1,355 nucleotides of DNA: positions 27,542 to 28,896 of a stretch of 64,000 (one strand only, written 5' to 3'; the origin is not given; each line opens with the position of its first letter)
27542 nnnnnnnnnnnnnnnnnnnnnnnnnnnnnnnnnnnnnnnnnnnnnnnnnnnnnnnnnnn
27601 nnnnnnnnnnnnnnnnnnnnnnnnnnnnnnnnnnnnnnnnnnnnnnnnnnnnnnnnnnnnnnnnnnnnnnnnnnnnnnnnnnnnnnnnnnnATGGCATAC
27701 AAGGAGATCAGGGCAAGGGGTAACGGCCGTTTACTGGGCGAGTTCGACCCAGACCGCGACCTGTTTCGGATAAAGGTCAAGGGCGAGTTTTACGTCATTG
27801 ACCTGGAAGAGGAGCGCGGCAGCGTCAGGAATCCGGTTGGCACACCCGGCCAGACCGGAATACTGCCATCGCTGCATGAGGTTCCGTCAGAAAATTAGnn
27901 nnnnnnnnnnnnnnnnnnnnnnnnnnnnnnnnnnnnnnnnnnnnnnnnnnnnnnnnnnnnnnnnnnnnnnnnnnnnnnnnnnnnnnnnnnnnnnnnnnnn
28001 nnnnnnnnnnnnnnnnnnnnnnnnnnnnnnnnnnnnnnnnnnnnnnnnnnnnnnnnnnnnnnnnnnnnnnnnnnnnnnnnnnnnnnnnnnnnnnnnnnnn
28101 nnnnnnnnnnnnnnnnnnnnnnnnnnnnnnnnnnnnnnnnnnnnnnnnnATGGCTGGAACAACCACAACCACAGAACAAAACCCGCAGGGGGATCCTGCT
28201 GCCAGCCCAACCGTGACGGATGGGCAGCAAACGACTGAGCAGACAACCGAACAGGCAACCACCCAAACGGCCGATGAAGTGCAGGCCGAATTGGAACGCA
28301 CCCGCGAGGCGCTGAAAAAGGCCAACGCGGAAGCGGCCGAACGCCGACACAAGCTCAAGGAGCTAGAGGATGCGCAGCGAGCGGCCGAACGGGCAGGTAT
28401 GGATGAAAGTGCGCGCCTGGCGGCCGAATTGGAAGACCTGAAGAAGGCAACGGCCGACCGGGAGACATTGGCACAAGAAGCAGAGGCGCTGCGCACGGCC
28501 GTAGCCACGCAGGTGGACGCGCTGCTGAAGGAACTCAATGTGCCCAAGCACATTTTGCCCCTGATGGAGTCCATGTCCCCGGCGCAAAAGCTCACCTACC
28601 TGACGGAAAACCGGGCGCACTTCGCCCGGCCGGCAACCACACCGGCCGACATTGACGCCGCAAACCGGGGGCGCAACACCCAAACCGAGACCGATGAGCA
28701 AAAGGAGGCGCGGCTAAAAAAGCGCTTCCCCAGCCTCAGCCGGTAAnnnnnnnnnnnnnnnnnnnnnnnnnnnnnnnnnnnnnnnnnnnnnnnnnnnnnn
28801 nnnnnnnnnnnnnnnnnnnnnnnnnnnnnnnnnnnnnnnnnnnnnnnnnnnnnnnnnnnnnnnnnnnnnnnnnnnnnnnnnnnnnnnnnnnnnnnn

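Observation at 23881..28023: Three copies of a conserved 'linear box + hairpin with conserved loop + U-tract' element at module junctions of the late operon (nut/put-like or boundary elements)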

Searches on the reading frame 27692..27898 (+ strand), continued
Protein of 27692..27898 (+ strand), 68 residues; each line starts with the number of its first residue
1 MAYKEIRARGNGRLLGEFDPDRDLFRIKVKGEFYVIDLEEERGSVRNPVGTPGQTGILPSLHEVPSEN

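Call 102: search_protein_families(library=pfam, proteins=[P0199, P0280, P0254, P0201, P0207, P0308, P0266, P0297, P0301, P0194], max_evalue=0.01)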
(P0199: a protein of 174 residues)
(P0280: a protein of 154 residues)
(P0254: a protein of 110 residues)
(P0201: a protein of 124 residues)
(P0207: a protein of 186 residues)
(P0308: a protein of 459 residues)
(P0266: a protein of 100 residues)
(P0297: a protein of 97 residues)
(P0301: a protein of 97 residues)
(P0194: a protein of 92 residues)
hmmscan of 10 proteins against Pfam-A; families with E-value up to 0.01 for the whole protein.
P0199 (174 aa): 0 families

P0280 (154 aa): 0 families

P0254 (110 aa): 0 families

P0201 (124 aa): 0 families

P0207 (186 aa): 4 families
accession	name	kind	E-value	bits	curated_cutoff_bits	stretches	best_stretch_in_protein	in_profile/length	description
PF21785.3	Bflower_2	-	1.7e-24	86.2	38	1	72-185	1-111/112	5-fold beta-flower protein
PF12396.14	DUF3659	-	4.5e-11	42.9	24.8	2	120-171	8-56/61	Protein of unknown function (DUF3659)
PF21784.3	Bflower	-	1.1e-06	29.4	25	1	93-158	4-68/116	4-fold beta flower protein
PF05593.20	RHS_repeat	-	8.3e-05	23.3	22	0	144-172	2-34/38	RHS Repeat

P0308 (459 aa): 1 family
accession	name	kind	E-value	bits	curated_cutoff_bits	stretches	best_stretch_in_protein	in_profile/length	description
PF12732.12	YtxH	-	0.0027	18.6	37.5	0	231-303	29-66/71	YtxH-like protein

P0266 (100 aa): 0 families

P0297 (97 aa): 0 families

P0301 (97 aa): 1 family
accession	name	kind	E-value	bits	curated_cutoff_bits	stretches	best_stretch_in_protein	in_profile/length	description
PF03105.24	SPX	-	0.0025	18.3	27.8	1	59-94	143-178/340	SPX domain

P0194 (92 aa): 0 families

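Call 110: find_related_loci(query=A8, collection=viral_contigs, flank=2500)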
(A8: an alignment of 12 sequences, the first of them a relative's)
Query A8 (64 aa) in viral_contigs; peptide patterns used: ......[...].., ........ (x = any residue, [..] = any of these).
46 stretches matched a pattern; 16 encode a relative of the query (tblastn E <= 1e-3); 16 distinct loci.
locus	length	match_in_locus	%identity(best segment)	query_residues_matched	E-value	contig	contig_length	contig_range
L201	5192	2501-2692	100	1-64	7e-40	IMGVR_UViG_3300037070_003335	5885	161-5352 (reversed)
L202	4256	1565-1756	100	1-64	7e-40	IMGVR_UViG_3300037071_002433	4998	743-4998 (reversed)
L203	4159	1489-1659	84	1-57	1e-29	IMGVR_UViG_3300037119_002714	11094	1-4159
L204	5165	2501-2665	84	10-64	1e-26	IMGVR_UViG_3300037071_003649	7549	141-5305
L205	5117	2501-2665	84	10-64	1e-26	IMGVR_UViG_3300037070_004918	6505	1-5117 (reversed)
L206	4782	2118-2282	84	10-64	1e-26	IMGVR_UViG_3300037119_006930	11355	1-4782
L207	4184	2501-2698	68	2-64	1e-25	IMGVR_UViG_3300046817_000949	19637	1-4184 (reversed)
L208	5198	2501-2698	68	2-64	1e-25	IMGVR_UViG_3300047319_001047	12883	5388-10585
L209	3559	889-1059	70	1-57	1e-22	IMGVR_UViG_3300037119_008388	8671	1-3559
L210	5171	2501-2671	70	1-57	1e-22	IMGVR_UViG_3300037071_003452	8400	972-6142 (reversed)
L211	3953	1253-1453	57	1-64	9e-21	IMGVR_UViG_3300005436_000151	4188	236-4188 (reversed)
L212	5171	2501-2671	61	1-57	8e-21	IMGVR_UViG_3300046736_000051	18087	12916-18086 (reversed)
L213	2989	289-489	57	1-64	2e-20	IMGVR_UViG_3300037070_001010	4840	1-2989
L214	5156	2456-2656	57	1-64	2e-20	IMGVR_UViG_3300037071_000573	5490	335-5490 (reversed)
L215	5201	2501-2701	52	1-64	8e-19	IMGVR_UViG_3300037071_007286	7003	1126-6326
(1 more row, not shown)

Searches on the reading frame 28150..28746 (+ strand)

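Call 13: search_protein_families(library=pfam, proteins=[window:28150-28746:+], max_evalue=0.01)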
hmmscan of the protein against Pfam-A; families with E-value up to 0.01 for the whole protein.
window:28150-28746:+ (198 aa): 0 families

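Call 14: search_protein_families(library=phrogs, proteins=[window:28150-28746:+], max_evalue=0.001)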
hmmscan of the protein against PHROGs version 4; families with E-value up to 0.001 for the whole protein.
window:28150-28746:+ (198 aa): 1 family
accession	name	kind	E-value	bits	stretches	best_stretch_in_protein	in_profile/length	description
phrog_233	-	head and packaging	0.00041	22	1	23-122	7-92/161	head scaffolding protein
